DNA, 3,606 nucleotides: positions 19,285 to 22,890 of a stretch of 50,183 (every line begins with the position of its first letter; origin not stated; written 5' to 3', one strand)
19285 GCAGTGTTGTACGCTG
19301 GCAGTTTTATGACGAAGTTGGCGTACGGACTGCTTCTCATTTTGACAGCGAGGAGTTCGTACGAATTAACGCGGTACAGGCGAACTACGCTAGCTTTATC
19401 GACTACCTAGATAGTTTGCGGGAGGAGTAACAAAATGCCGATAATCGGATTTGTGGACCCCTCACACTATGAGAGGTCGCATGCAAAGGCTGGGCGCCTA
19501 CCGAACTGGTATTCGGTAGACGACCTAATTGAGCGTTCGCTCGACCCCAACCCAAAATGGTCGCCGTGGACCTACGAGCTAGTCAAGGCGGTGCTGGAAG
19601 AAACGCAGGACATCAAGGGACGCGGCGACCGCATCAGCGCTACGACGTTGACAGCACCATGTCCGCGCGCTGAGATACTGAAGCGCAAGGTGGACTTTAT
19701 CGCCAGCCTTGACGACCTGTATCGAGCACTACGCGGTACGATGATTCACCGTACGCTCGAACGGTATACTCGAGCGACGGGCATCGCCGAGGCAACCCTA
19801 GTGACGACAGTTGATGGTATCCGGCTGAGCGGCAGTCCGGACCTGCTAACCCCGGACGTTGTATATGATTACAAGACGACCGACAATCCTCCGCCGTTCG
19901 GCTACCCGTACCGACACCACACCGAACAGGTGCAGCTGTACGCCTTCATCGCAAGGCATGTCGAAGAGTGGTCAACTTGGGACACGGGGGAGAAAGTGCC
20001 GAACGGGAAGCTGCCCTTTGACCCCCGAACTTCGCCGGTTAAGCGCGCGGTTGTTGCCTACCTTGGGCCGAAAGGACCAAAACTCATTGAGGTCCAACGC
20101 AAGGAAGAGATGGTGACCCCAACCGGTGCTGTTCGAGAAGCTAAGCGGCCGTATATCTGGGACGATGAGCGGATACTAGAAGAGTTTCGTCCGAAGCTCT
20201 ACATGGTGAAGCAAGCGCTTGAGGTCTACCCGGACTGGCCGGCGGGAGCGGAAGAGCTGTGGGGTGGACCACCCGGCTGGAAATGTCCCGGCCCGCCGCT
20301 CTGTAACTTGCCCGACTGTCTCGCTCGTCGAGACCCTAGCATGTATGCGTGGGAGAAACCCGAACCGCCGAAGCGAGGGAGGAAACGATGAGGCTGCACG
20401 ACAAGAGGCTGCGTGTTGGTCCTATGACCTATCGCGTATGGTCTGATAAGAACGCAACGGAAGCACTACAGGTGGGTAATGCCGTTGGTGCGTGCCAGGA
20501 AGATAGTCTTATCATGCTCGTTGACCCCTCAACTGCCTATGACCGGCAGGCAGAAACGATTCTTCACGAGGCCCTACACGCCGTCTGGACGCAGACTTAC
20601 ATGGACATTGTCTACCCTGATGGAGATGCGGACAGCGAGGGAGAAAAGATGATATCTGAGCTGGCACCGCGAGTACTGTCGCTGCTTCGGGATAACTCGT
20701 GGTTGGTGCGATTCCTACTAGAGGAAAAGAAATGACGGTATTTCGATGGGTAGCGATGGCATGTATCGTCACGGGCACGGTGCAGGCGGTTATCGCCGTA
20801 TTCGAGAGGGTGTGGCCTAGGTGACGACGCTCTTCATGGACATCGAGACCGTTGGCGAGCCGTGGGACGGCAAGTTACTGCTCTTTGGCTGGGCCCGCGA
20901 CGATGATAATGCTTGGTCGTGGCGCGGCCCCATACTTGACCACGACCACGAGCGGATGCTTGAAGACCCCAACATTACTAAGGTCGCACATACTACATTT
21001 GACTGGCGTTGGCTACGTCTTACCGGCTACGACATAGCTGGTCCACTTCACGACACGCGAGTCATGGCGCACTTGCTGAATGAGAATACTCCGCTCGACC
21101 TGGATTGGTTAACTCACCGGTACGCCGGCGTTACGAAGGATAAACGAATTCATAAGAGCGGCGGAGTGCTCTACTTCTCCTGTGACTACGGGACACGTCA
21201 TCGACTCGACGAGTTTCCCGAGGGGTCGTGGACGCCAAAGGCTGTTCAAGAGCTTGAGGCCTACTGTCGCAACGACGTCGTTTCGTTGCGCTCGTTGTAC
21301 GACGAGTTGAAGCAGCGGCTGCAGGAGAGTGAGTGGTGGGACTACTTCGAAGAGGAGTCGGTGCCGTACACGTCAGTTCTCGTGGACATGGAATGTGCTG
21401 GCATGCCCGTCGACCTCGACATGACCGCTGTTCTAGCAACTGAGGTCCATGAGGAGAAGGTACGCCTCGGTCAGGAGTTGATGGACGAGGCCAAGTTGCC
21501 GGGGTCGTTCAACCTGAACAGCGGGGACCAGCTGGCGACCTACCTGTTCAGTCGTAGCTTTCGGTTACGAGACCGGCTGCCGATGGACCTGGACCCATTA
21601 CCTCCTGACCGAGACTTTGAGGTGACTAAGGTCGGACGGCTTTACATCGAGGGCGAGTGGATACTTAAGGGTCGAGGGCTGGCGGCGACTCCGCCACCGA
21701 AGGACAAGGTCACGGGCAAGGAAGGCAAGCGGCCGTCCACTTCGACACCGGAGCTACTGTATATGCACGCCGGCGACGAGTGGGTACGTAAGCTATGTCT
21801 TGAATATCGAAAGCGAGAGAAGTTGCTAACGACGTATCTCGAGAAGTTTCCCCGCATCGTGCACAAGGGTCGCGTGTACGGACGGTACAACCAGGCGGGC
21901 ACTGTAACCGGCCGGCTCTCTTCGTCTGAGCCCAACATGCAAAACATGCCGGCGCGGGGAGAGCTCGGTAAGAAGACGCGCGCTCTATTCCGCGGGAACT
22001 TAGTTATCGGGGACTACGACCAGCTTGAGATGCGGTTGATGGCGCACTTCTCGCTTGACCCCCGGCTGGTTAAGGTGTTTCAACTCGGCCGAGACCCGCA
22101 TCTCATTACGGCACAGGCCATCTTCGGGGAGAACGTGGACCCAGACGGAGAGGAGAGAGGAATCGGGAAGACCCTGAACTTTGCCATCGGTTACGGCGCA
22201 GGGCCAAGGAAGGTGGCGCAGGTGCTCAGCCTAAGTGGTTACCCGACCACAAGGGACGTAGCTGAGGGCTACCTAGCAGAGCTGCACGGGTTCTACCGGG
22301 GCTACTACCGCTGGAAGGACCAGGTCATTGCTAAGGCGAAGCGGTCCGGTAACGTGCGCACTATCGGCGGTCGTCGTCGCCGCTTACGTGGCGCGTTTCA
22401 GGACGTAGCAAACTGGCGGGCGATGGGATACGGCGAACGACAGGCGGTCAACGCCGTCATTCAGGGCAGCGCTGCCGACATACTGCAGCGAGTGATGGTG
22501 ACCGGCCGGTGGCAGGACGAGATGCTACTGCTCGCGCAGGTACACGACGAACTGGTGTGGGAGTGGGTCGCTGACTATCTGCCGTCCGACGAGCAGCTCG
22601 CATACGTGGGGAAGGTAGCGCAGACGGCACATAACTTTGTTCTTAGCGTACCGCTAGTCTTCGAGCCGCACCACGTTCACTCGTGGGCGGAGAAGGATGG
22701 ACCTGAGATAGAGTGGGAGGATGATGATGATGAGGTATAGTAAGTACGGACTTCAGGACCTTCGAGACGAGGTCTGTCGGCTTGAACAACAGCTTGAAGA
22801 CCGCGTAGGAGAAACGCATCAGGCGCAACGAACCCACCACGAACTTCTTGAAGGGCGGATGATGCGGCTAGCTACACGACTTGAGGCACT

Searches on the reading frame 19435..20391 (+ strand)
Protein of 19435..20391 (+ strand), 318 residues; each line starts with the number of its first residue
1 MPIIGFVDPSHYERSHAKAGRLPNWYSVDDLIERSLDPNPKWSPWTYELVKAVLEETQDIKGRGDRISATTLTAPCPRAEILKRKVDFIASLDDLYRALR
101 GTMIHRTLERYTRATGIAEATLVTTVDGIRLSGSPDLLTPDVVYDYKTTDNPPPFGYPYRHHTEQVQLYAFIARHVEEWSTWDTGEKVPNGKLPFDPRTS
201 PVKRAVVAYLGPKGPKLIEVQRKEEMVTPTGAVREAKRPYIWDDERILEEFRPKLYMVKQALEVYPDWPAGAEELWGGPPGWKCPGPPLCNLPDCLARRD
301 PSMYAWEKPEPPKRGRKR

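Call 42: search_protein_families(library=pfam, proteins=[window:19435-20391:+], max_evalue=0.001)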
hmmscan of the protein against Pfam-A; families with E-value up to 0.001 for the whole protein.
window:19435-20391:+ (318 aa): 1 family
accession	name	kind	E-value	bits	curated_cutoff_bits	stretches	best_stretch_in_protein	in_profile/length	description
PF12705.13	PDDEXK_1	-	5.6e-07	30.2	22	1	127-189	120-181/247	PD-(D/E)XK nuclease superfamily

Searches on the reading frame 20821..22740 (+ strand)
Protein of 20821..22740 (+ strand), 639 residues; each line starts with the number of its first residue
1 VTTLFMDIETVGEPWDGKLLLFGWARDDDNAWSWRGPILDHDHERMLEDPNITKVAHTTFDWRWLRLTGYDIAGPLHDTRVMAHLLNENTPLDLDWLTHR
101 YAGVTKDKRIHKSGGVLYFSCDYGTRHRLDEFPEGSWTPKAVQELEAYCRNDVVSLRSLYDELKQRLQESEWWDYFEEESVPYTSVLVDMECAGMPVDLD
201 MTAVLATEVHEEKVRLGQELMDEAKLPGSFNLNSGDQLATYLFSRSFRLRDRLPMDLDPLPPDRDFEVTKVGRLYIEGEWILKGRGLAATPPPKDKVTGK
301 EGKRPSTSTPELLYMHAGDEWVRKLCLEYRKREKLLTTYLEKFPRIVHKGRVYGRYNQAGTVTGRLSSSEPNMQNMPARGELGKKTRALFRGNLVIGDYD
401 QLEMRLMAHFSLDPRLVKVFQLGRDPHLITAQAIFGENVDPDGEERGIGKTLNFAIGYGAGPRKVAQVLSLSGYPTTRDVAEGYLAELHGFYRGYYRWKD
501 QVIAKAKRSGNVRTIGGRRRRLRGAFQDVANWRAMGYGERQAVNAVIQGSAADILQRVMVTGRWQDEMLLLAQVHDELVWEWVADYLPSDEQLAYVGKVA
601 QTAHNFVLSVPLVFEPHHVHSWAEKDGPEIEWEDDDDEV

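Call 31: search_protein_families(library=pfam, proteins=[window:20821-22740:+], max_evalue=0.01)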
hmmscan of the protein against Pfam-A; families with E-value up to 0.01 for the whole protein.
window:20821-22740:+ (639 aa): 2 families
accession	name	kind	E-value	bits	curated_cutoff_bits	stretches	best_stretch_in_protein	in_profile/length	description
PF00476.26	DNA_pol_A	-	1.1e-73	248.8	34.3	1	298-624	54-381/381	DNA polymerase family A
PF01612.26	DNA_pol_A_exo1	-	2.2e-08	34.5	23.6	1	44-167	69-172/173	3'-5' exonuclease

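Call 59: search_dna_similar(query=window:20821-22740:+, collection=phages, mode=protein, max_evalue=1e-20, max_rows=20)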
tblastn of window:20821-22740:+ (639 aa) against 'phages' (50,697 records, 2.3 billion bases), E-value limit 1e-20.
Records with a match: 102; places in all: 102; records where one place covers at least 80% of the query: 16.
Best place of each record, by identity: <60% 102.
By first word of the organism name: Clostridium 34; Bacteriophage 24; Bacillus 16; Streptomyces 6; Enterococcus 6; Salmonella 3; Listeria 3; Staphylococcus 3; Acinetobacter 2; Escherichia 1; and 4 more.
By host as written in the record: Clostridium sporogenes ATCC-15579 29; - 28; Enterococcus sp. 5; Listeria monocytogenes 3; Bacillus subtilis 3; Streptomyces lividans JI 1326 2; Homo sapiens 2; Staphylococcus aureus 2; and 21 more.
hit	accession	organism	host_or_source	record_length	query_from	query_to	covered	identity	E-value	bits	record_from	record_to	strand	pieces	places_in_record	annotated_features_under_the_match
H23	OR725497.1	Streptomyces phage LuckySocke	Streptomyces lividans JI 1326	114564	51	634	91%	30.6%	3e-36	152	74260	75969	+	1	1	138: DNA polymerase I | 139: hypothetical protein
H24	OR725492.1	Streptomyces phage Alone3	Streptomyces lividans JI 1326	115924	51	633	91%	30.6%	4e-36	151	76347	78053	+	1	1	143: DNA polymerase I | 144: hypothetical protein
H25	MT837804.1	Bacteriophage sp.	human fecal samples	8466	69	624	87%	32.1%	2e-48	189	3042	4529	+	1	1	record has no annotation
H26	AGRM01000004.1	Salmonella enterica subsp. houtenae str. ATCC BAA-1581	Homo sapiens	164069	46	628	91%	29.6%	3e-40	164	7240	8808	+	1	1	DNA-directed DNA polymerase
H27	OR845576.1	Escherichia phage ECO95 1-6-1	Escherichia coli O157:H7 ATCC 43895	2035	46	622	90%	29.5%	4e-41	164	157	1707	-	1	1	record has no annotation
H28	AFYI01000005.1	Salmonella enterica subsp. enterica serovar Infantis str. ...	Homo sapiens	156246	46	622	90%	29.5%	3e-40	164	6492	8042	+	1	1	DNA-directed DNA polymerase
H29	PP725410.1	Streptomyces phage GiJojo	Streptomyces mirabilis NRRL B-2400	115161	51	579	83%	31.4%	6e-33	142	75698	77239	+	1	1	132: DNA polymerase I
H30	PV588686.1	Streptomyces phage pSt2308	Streptomyces turgidiscabies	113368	51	579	83%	31.1%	1e-32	140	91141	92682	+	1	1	DNA polymerase I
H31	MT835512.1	Bacteriophage sp.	human fecal samples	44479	59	624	89%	28.7%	6e-37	154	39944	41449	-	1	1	record has no annotation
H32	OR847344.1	Listeria phage LM 4-11-1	Listeria monocytogenes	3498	39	622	91%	27.5%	1e-36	152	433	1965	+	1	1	record has no annotation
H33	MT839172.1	Bacteriophage sp.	human fecal samples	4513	46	612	89%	27.6%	1e-38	159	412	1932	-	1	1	record has no annotation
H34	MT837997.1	Bacteriophage sp.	human fecal samples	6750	69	624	87%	28.1%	4e-36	151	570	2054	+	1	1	record has no annotation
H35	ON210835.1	Bacillus phage 268TH002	Bacillus subtilis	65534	46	560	81%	29.6%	6e-35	148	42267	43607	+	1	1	61: DNA polymerase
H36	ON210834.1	Bacillus phage 268TH007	Bacillus subtilis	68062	46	560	81%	29.6%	6e-35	148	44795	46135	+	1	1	65: DNA polymerase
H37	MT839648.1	Bacteriophage sp.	human fecal samples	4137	69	628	88%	26.8%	4e-35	148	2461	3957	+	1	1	record has no annotation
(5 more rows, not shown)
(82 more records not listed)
